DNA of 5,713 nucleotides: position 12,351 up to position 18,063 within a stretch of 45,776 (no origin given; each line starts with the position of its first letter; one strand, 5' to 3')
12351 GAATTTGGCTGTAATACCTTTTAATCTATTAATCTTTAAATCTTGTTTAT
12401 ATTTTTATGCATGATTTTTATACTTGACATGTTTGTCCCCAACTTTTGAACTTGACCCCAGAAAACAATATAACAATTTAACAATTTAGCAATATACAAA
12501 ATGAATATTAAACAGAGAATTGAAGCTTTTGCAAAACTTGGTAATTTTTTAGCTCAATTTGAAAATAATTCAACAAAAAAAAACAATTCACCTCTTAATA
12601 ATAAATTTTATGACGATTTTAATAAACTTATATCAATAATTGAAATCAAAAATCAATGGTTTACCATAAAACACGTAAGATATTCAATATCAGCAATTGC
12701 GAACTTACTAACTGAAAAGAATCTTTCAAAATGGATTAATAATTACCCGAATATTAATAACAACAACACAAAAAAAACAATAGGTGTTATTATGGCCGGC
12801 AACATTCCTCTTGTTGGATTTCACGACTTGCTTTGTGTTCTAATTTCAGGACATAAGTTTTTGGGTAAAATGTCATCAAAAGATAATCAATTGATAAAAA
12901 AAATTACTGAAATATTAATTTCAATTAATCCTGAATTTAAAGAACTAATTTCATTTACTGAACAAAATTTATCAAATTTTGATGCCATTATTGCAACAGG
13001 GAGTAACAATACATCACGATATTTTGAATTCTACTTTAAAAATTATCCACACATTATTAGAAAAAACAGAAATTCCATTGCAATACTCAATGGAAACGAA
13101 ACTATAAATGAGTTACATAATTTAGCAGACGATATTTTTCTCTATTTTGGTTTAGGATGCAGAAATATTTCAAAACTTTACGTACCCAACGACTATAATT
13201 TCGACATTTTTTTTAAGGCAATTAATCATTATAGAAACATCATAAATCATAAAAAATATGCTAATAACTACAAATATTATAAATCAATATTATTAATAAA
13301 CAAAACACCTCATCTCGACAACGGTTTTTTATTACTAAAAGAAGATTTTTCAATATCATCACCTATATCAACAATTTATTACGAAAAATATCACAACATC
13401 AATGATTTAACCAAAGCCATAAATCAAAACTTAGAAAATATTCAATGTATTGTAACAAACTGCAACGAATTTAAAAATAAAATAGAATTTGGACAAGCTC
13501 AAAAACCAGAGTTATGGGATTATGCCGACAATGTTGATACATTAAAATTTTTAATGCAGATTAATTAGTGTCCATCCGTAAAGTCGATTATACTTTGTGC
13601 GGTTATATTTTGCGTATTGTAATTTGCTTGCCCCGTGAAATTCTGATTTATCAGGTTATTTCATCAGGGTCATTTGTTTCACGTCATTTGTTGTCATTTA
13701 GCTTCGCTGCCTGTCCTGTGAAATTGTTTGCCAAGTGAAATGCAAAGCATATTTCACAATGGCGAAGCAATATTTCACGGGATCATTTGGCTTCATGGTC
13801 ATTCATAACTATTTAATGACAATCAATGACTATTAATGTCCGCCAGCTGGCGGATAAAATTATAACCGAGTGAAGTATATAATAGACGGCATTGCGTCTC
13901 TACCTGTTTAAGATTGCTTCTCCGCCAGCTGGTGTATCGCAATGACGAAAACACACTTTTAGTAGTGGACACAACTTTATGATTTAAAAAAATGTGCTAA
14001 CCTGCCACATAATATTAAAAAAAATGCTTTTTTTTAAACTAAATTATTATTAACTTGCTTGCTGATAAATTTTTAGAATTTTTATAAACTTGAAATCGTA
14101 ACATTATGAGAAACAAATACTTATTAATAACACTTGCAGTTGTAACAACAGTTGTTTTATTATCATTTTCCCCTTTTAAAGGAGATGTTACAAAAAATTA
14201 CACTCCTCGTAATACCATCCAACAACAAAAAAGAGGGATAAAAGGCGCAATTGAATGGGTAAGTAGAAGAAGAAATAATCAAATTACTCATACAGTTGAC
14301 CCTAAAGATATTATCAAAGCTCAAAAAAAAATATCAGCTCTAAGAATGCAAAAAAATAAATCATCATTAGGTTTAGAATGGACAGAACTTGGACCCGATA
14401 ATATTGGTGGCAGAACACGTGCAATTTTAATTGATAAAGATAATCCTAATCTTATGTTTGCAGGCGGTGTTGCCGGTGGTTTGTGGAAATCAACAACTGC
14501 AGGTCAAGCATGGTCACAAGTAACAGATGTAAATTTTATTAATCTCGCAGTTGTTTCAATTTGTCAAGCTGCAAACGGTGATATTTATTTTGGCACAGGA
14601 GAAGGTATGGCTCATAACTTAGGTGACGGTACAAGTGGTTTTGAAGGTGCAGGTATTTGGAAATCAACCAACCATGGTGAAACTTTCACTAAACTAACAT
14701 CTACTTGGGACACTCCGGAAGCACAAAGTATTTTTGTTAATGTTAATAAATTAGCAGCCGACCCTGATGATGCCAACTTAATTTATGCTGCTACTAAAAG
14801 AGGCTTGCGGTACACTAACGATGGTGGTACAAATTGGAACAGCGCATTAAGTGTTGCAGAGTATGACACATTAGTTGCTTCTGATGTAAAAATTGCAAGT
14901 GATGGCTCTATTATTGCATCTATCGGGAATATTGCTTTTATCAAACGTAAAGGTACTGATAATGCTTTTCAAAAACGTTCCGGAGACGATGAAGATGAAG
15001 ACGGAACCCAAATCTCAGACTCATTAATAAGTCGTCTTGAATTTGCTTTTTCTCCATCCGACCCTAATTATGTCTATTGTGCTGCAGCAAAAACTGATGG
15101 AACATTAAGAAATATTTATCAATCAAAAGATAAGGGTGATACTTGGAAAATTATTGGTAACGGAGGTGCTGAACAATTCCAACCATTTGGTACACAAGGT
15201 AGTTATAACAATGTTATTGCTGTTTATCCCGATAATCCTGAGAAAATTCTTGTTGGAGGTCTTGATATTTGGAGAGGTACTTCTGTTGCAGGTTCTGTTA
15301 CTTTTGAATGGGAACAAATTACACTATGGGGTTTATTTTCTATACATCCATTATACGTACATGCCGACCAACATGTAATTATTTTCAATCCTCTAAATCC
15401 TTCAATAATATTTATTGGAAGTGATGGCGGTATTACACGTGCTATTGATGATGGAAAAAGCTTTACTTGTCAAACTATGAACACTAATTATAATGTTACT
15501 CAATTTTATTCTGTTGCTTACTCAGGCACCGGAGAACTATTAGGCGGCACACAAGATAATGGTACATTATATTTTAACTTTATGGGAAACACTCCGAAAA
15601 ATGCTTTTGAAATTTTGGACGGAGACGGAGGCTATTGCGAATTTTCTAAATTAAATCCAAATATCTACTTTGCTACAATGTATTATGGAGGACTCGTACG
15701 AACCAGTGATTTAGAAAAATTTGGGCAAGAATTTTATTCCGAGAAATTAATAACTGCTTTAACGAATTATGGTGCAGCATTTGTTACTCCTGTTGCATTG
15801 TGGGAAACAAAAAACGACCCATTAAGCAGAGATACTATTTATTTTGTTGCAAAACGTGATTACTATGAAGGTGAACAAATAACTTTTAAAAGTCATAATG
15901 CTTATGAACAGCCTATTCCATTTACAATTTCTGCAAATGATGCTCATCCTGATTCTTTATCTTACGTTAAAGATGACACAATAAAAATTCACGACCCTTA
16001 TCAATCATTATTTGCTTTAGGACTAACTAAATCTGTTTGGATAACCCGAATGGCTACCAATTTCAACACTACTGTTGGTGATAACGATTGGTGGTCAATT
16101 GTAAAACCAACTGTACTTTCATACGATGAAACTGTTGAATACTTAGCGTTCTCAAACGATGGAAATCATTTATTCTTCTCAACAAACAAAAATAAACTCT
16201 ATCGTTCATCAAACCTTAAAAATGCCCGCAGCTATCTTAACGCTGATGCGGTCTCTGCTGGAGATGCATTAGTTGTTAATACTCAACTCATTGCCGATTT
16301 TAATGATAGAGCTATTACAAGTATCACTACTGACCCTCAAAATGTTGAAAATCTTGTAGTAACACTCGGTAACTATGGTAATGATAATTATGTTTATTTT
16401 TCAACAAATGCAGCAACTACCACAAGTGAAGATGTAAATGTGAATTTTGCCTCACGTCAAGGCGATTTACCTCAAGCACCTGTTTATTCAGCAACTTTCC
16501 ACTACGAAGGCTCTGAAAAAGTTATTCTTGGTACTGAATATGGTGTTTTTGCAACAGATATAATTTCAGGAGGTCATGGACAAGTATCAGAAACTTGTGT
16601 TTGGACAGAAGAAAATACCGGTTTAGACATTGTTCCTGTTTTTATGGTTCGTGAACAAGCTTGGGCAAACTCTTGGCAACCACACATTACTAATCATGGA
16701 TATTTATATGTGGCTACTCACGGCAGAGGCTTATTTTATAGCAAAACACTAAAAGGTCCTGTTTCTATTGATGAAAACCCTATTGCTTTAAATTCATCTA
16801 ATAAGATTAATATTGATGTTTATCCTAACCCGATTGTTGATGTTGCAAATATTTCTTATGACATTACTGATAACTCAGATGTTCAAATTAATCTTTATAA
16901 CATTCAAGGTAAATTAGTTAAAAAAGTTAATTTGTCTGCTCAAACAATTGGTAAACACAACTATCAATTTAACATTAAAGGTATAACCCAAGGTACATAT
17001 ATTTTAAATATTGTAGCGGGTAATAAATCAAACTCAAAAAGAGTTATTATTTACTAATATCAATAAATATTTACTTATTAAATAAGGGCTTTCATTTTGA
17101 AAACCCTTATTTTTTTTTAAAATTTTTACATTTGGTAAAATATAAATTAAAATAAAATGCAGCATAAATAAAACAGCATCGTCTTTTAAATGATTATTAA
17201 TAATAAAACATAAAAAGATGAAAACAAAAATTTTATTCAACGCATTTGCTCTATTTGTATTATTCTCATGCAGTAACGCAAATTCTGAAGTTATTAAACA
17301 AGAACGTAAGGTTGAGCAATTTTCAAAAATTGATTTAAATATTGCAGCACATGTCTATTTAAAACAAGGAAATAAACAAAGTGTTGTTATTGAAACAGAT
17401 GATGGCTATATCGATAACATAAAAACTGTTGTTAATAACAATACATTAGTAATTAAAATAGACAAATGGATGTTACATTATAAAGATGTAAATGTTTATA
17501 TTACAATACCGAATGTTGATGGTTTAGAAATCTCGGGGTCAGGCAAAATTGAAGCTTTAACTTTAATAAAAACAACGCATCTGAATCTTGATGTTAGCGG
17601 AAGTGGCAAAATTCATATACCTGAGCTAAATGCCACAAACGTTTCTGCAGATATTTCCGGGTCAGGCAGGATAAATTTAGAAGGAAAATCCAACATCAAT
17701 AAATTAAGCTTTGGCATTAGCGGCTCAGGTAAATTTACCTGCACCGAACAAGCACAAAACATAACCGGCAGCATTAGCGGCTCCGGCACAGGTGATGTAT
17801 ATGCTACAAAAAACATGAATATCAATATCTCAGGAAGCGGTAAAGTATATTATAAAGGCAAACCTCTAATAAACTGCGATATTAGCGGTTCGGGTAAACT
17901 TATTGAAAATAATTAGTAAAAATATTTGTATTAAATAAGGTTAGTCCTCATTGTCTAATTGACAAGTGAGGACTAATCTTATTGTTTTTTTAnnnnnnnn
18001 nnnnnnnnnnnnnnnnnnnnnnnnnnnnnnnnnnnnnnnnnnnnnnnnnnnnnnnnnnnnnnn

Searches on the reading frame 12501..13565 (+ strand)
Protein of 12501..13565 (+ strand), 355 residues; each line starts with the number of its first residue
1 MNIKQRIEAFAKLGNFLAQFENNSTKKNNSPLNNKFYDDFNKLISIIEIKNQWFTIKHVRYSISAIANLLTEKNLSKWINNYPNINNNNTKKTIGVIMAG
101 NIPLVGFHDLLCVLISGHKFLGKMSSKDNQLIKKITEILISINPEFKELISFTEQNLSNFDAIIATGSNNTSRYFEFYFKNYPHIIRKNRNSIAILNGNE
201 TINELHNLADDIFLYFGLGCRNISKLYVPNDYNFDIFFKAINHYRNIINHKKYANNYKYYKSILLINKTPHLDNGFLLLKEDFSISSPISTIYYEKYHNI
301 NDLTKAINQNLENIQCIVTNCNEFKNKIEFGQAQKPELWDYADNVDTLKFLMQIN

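Call 13: search_protein_families(library=pfam, proteins=[window:12501-13565:+])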
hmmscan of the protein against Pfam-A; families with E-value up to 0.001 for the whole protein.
window:12501-13565:+ (355 aa): 1 family
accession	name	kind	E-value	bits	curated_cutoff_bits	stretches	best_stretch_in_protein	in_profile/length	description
PF05893.19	LuxC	-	1e-07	31.7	21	1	75-230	73-242/401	Acyl-CoA reductase (LuxC)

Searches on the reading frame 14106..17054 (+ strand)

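Call 13: search_protein_families(library=pfam, proteins=[window:14106-17054:+])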
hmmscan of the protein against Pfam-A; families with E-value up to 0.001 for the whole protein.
window:14106-17054:+ (983 aa): 4 families
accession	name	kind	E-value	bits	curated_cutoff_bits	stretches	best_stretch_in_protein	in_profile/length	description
PF18962.6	Por_Secre_tail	-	1.2e-12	48.4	27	1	905-982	1-75/75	Secretion system C-terminal sorting domain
PF15902.12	Sortilin-Vps10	-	9.2e-07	28.4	33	0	126-249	3-114/446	Sortilin, neurotensin receptor 3,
PF07494.17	Reg_prop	-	0.00033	20.9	20.4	0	145-165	3-23/24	Two component regulator propeller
PF13860.13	FlgD_ig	-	0.00082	19.7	27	0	916-971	14-75/79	FlgD Ig-like domain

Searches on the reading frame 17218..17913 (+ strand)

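Call 62: search_protein_families(library=pfam, proteins=[window:17218-17913:+])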
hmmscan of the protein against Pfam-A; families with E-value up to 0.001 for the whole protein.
window:17218-17913:+ (232 aa): 1 family
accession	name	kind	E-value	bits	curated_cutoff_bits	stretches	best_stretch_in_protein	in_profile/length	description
PF10988.14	DUF2807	-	3.1e-43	148.1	24.2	1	34-216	1-181/181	Putative auto-transporter adhesin, head GIN domain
